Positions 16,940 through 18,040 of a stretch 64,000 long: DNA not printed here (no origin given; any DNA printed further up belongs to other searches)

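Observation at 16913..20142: AT-rich three-gene cassette: variant PIG-L/LmbE deacetylase + GT4 glycosyltransferase + Amj(DUF2837)-like membrane protein, a candidate GlcN-glycoconjugate synthesis and flipping module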

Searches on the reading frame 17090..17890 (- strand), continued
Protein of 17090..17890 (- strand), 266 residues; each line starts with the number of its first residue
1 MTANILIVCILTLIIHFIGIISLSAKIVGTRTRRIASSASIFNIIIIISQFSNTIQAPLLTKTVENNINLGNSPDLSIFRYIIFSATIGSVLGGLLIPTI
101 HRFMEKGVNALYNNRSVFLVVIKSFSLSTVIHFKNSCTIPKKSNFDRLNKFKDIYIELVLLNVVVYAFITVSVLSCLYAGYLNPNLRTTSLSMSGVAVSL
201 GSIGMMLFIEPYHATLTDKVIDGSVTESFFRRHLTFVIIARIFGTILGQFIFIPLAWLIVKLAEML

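Call 71: find_encoding_contigs(protein=P0336, flank=6000, max_places=1)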
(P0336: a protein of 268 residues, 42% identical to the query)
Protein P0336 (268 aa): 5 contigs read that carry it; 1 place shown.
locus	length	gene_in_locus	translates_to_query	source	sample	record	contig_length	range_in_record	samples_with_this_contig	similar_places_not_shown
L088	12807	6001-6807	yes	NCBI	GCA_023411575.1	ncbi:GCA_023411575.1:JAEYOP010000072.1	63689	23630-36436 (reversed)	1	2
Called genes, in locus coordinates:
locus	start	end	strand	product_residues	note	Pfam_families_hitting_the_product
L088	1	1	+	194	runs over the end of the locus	PF00440:TetR_N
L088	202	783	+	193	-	PF00440:TetR_N, PF16859:TetR_C_11 (faint)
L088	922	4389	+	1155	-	PF00989:PAS, PF08448:PAS_4, PF13426:PAS_9, PF08447:PAS_3, PF00989:PAS, PF13426:PAS_9, PF00512:HisKA, PF02518:HATPase_c, +5 more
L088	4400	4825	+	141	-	PF00072:Response_reg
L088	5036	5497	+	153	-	-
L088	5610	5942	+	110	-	PF03734:YkuD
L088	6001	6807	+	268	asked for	PF10997:Amj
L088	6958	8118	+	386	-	PF04015:DUF362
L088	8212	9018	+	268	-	-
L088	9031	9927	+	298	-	PF03773:ArsP_1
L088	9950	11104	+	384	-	PF04015:DUF362, PF12797:Fer4_2 (faint), PF13237:Fer4_10 (weak)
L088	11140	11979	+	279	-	PF00753:Lactamase_B, PF23023:Anti-Pycsar_Apyc1, PF12706:Lactamase_B_2 (weak)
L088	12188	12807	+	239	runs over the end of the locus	PF13484:Fer4_16 (weak)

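Call 76: search_protein_families(library=pfam, proteins=[L083:5265-6017:+, L085:3831-4853:+], max_evalue=0.1)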
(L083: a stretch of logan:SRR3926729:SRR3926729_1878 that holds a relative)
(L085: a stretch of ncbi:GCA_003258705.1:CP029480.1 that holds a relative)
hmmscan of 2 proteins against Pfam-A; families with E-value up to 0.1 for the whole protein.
L083:5265-6017:+ (250 aa): 1 family
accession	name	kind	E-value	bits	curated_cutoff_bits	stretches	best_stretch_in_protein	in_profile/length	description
PF21490.2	PB2_cap-binding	-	0.089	13.3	27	1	93-140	44-89/121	Polymerase basic protein 2, cap-binding domain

L085:3831-4853:+ (340 aa): 1 family
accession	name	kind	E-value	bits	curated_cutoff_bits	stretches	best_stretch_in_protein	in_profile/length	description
PF07475.17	Hpr_kinase_C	-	0.015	15.3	33.3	1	153-205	6-58/171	HPr Serine kinase C-terminal domain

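Call 77: search_protein_families(library=padloc, proteins=[window:17090-17890:-], max_evalue=0.01)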
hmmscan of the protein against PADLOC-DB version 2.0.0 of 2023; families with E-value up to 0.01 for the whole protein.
window:17090-17890:- (266 aa): 0 families
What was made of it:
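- Tried and rejected: No PADLOC match (call 77).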

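Call 79: find_related_loci(query=A6, collection=metagenome_contigs, flank=5000)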
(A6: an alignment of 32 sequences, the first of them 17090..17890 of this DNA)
Query A6 (266 aa) in metagenome_contigs; peptide patterns used: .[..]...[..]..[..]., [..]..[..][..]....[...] (x = any residue, [..] = any of these).
571 stretches matched a pattern; 506 encode a relative of the query (tblastn E <= 1e-3); the best 80 are kept; 80 distinct loci.
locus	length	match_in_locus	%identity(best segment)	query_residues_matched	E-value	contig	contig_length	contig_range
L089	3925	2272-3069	89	1-266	2e-159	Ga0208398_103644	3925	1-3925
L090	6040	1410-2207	89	1-266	2e-155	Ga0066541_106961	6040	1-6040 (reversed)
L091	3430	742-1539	86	1-266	1e-158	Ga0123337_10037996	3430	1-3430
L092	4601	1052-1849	67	1-266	4e-117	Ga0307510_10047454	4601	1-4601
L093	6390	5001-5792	61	3-266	5e-106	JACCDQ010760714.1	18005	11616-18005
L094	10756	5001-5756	63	4-255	2e-105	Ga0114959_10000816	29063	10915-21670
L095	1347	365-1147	62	4-264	9e-114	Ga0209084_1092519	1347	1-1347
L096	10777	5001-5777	59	5-263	2e-104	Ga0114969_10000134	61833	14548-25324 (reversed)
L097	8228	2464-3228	63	4-258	6e-94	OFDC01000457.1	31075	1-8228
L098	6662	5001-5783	46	4-264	9e-76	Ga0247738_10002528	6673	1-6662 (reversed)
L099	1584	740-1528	44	4-266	4e-76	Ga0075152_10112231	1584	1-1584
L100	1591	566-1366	42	1-266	3e-70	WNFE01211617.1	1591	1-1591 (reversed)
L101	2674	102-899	40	1-266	4e-67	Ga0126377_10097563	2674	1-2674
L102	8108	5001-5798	45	1-266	3e-66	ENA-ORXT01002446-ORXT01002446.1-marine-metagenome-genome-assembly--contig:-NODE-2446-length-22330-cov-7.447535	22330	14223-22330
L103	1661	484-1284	41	1-266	1e-69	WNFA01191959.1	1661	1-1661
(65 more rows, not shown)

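Call 83: search_protein_families(library=pfam, alignment_id=A7, max_evalue=0.00001)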
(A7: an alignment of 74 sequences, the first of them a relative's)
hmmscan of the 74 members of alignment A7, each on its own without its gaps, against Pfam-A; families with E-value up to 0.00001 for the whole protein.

A. member 1, L093:4253-5005:+ (250 aa): 0 families

B. families by the number of members that match (of 74 scanned): 83 families (the first 25 are shown)
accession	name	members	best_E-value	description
PF14907.12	NTP_transf_5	3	2.6e-37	Uncharacterised nucleotidyltransferase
PF04851.21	ResIII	3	7.5e-14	Type III restriction enzyme, res subunit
PF18962.6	Por_Secre_tail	3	2.6e-13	Secretion system C-terminal sorting domain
PF09968.15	DUF2202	2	7.2e-54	Uncharacterized protein domain (DUF2202)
PF00535.33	Glycos_transf_2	2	3.9e-37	Glycosyl transferase family 2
PF13509.12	S1_2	2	7.1e-28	S1 domain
PF13360.13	PQQ_2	2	9.8e-25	Outer membrane protein assembly factor BamB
PF00271.37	Helicase_C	2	2.6e-20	Helicase conserved C-terminal domain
PF00270.35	DEAD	2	2.9e-18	DEAD/DEAH box helicase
PF10111.15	Glyco_tranf_2_2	2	1e-15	Glycosyltransferase like family 2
PF13860.13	FlgD_ig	2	5.4e-13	FlgD Ig-like domain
PF01909.29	NTP_transf_2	2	8.6e-13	Nucleotidyltransferase domain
PF13641.12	Glyco_tranf_2_3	2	1.7e-10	Glycosyltransferase like family 2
PF18765.7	Polbeta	2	1.8e-08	Polymerase beta, Nucleotidyltransferase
PF00218.27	IGPS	1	5.3e-76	Indole-3-glycerol phosphate synthase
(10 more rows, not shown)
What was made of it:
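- Most Amj genes are stand-alone with heterogeneous neighbours (call 83).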
